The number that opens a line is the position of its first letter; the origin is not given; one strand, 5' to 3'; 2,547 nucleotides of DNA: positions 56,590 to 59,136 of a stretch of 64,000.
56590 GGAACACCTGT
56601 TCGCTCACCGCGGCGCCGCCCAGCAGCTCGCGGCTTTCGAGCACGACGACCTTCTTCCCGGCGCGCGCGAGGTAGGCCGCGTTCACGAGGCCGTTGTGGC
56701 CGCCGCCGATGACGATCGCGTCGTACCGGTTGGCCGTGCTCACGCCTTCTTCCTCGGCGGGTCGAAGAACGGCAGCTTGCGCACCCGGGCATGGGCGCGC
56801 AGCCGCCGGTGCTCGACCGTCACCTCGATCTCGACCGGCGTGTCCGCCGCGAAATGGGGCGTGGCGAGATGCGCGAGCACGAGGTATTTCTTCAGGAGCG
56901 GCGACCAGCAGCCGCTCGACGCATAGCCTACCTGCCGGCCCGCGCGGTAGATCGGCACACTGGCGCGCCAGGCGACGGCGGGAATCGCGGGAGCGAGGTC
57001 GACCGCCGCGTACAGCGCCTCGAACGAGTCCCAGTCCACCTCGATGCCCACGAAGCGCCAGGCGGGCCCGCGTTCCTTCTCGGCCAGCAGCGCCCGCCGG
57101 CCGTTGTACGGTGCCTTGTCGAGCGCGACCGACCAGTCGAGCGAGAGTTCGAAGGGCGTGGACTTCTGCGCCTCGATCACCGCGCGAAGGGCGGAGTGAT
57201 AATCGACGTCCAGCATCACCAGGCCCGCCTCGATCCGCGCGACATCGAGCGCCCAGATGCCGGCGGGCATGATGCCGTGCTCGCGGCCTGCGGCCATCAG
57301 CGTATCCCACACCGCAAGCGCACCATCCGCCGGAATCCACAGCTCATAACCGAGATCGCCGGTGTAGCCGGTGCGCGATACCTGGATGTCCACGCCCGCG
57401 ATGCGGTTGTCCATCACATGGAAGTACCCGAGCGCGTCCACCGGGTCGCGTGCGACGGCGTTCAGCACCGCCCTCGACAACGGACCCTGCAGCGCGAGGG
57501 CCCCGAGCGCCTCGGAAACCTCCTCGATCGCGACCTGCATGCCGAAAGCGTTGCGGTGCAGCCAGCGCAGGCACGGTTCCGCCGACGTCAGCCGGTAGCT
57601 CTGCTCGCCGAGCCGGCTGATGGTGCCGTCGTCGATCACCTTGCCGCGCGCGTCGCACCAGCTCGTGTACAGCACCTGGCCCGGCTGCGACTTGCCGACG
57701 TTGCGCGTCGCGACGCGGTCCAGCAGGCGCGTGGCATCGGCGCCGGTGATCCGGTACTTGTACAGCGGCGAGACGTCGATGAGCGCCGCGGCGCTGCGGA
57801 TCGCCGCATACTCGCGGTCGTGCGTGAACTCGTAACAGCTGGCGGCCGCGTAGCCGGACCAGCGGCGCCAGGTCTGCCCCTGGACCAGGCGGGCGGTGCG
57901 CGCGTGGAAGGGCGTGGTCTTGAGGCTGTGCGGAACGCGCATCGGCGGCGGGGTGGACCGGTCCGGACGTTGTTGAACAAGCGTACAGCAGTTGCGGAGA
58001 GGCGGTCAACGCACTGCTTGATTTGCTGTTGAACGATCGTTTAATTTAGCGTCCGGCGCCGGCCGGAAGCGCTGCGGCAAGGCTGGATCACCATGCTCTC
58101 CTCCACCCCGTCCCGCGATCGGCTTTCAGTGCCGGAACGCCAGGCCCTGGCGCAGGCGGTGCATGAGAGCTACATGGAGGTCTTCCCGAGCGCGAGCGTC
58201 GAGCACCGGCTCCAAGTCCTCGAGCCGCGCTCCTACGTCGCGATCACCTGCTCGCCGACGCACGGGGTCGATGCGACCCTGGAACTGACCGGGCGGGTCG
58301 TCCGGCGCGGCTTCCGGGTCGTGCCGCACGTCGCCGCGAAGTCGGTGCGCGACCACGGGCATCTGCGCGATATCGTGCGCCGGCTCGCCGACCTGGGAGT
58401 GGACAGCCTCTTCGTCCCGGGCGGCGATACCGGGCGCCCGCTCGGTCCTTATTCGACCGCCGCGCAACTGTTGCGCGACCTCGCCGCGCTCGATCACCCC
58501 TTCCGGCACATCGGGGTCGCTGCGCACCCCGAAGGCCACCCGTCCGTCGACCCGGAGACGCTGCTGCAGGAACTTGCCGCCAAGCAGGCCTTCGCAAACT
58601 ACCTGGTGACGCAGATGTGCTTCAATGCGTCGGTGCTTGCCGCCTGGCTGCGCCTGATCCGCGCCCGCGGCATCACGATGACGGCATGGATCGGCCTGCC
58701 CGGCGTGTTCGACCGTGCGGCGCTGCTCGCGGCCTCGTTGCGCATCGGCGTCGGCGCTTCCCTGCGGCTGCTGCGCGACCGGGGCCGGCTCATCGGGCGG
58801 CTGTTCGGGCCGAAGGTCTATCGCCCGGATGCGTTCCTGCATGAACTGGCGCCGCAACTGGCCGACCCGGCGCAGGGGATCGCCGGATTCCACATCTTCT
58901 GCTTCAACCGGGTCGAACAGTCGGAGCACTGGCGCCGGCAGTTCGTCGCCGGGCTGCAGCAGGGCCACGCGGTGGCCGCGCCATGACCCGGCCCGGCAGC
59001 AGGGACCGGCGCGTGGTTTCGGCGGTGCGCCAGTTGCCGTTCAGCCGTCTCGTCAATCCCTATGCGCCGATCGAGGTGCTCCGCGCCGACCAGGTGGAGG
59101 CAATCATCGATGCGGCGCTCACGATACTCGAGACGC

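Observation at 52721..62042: Two non-pyrrolysine MttB-family methyltransferases with a MetF-like gene but no corrinoid protein, in a THF/formate-oxidation cluster of an apparently aerobic organism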

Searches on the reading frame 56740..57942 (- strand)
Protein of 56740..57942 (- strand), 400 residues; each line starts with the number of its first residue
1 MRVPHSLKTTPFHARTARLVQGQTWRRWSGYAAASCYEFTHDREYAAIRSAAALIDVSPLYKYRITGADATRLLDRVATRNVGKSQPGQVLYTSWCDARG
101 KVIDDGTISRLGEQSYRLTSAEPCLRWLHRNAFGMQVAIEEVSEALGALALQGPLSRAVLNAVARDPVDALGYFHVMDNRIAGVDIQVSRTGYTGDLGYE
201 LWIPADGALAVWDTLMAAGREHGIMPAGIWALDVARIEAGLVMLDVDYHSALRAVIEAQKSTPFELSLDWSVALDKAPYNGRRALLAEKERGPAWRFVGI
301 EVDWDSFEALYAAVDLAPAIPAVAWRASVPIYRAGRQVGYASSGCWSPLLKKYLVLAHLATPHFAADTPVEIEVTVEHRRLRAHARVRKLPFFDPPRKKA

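Call 3: search_protein_families(library=pfam, proteins=[window:56740-57942:-])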
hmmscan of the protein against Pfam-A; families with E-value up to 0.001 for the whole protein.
window:56740-57942:- (400 aa): 2 families
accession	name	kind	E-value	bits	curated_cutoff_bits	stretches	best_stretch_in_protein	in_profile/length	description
PF01571.26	GCV_T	-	9.5e-62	209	25.6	1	21-270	8-254/255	Aminomethyltransferase folate-binding domain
PF08669.17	GCV_T_C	-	7.7e-11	42.2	25.9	1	323-394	14-80/80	Glycine cleavage T-protein C-terminal barrel domain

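Call 4: search_protein_families(library=ncbifam, proteins=[window:56740-57942:-])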
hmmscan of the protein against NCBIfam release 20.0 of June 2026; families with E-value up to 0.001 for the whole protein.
window:56740-57942:- (400 aa): 8 families
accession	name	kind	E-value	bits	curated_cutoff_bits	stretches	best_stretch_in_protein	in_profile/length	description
NF053776.1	TmaoDeMthMsil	equivalog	2.7e-76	257.7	1100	1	8-399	386-760/763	trimethylamine N-oxide demethylase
NF001567.0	PRK00389.1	subfamily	1.8e-60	204.8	300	1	7-395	3-355/359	glycine cleavage system aminomethyltransferase GcvT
TIGR01372.1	soxA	subfamily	1.5e-42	145.4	1164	1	17-397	621-991/996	sarcosine oxidase subunit alpha family protein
TIGR00528.1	gcvT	equivalog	5.1e-42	144.1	235.85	1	8-392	2-359/362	glycine cleavage system aminomethyltransferase GcvT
NF010093.0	PRK13579.1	equivalog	1.2e-36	126.3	459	1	6-395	8-366/371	glycine cleavage system aminomethyltransferase GcvT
NF009133.0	PRK12486.1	equivalog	6.3e-34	117.5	410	1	41-379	44-359/369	dimethylsulfoniopropionate demethylase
NF047885.1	VanMgalDeMLigM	equivalog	9.1e-19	67.7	580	1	38-242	31-251/461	vanillate/3-O-methylgallate O-demethylase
NF047633.1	SyrngDmethDesA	equivalog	4.2e-16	58.5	800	1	44-242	39-250/453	syringate O-demethylase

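Call 38: search_solved_structures(query=window:56740-57942:-, max_evalue=1e-10)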
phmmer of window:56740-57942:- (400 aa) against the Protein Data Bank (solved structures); distinct sequences matched with E-value up to 1e-10: 18.
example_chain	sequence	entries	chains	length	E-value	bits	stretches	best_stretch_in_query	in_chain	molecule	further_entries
9q5a_A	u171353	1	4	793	2.3e-53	185.3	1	8-398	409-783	Trimethylamine N-oxide Demethylase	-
9q59_A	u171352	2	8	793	2.3e-53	185.2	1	8-398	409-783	trimethylamine N-oxide demethylase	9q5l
1yx2_A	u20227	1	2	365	4.3e-38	134.9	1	42-393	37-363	Aminomethyltransferase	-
1woo_A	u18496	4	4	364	1.4e-34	123.4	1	39-302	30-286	Aminomethyltransferase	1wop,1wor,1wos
1v5v_A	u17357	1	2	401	7.5e-27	97.9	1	37-397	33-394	aminomethyltransferase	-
1vrq_A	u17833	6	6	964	9.7e-25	91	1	17-249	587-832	Sarcosine oxidase alpha subunit | Subunit alpha of sarcosine oxidase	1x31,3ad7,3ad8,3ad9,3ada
2gag_A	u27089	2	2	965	3.3e-24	89.2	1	22-249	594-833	heterotetrameric sarcosine oxidase alpha-subunit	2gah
1pj5_A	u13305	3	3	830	6.3e-24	88.3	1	47-303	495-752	N,N-dimethylglycine oxidase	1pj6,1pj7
4p9s_A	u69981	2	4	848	5.2e-23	85.3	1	43-306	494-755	Dimethylglycine dehydrogenase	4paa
4pab_A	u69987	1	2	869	6.3e-23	85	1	43-306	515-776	Dimethylglycine dehydrogenase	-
3gsi_A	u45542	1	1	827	9.6e-23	84.4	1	47-303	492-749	N,N-dimethylglycine oxidase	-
5l46_A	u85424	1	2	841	3.1e-22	82.7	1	43-306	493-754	Dimethylglycine dehydrogenase, mitochondrial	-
1wsr_A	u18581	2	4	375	4.3e-21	79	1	18-393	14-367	Aminomethyltransferase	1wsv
3a8i_A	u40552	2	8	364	3e-20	76.2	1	43-300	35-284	Aminomethyltransferase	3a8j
1vlo_A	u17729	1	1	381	3.3e-20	76.1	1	43-300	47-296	Aminomethyltransferase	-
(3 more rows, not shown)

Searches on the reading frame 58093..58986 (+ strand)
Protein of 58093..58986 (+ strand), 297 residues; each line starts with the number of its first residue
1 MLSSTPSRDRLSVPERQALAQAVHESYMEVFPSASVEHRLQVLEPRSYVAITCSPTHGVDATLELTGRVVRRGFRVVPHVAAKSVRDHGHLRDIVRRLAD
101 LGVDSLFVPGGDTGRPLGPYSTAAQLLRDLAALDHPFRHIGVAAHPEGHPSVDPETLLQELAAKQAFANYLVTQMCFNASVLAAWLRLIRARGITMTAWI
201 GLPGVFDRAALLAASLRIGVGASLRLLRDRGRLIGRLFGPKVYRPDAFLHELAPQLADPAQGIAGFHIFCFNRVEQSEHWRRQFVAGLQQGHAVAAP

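Call 3: search_protein_families(library=pfam, proteins=[window:58093-58986:+])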
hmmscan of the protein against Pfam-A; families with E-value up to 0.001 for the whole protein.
window:58093-58986:+ (297 aa): 1 family
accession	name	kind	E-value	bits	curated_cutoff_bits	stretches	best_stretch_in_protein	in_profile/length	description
PF02219.23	MTHFR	-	2e-08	34.4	24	1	39-197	35-202/287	Methylenetetrahydrofolate reductase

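Call 4: search_protein_families(library=ncbifam, proteins=[window:58093-58986:+])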
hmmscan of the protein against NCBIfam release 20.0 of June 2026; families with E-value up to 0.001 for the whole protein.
window:58093-58986:+ (297 aa): 3 families
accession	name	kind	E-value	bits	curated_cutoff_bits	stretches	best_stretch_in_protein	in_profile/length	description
TIGR00676.1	fadh2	equivalog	4e-13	49.3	293.7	1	38-202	22-194/275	methylenetetrahydrofolate reductase [NAD(P)H]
TIGR00677.1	fadh2_euk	equivalog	1.6e-06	27.7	310.05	1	118-205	110-196/281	methylenetetrahydrofolate reductase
NF006950.0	PRK09432.1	equivalog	0.00047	19.5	382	0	35-187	44-193/296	methylenetetrahydrofolate reductase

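Call 30: search_solved_structures(query=window:58093-58986:+, max_evalue=0.01, show_alignments=2)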
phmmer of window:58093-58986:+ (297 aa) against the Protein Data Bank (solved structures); distinct sequences matched with E-value up to 0.01: 8.
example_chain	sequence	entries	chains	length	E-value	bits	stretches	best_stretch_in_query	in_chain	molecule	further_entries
7xg9_A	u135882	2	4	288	5.2e-29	104.8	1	16-284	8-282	5,10-methylenetetrahydrofolate reductase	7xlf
7rml_A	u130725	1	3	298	1.5e-05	27.9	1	37-180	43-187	5,10-methylenetetrahydrofolate reductase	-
1v93_A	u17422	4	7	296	1.8e-05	27.6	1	62-205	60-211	5,10-Methylenetetrahydrofolate reductase | Methylenetetrahydrofolate reductase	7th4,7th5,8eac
5ume_A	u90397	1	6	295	3.2e-05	26.8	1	38-180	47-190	5,10-methylenetetrahydrofolate reductase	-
8uy2_A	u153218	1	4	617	0.00015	24.6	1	137-207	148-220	Methylenetetrahydrofolate reductase-like protein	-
8uy1_D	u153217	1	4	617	0.00015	24.6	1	137-207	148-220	Methylenetetrahydrofolate reductase-like protein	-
6fcx_A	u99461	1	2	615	0.0025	20.6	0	116-206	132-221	Methylenetetrahydrofolate reductase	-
8qa4_A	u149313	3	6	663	0.0029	20.3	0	115-206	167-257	Methylenetetrahydrofolate reductase (NADPH)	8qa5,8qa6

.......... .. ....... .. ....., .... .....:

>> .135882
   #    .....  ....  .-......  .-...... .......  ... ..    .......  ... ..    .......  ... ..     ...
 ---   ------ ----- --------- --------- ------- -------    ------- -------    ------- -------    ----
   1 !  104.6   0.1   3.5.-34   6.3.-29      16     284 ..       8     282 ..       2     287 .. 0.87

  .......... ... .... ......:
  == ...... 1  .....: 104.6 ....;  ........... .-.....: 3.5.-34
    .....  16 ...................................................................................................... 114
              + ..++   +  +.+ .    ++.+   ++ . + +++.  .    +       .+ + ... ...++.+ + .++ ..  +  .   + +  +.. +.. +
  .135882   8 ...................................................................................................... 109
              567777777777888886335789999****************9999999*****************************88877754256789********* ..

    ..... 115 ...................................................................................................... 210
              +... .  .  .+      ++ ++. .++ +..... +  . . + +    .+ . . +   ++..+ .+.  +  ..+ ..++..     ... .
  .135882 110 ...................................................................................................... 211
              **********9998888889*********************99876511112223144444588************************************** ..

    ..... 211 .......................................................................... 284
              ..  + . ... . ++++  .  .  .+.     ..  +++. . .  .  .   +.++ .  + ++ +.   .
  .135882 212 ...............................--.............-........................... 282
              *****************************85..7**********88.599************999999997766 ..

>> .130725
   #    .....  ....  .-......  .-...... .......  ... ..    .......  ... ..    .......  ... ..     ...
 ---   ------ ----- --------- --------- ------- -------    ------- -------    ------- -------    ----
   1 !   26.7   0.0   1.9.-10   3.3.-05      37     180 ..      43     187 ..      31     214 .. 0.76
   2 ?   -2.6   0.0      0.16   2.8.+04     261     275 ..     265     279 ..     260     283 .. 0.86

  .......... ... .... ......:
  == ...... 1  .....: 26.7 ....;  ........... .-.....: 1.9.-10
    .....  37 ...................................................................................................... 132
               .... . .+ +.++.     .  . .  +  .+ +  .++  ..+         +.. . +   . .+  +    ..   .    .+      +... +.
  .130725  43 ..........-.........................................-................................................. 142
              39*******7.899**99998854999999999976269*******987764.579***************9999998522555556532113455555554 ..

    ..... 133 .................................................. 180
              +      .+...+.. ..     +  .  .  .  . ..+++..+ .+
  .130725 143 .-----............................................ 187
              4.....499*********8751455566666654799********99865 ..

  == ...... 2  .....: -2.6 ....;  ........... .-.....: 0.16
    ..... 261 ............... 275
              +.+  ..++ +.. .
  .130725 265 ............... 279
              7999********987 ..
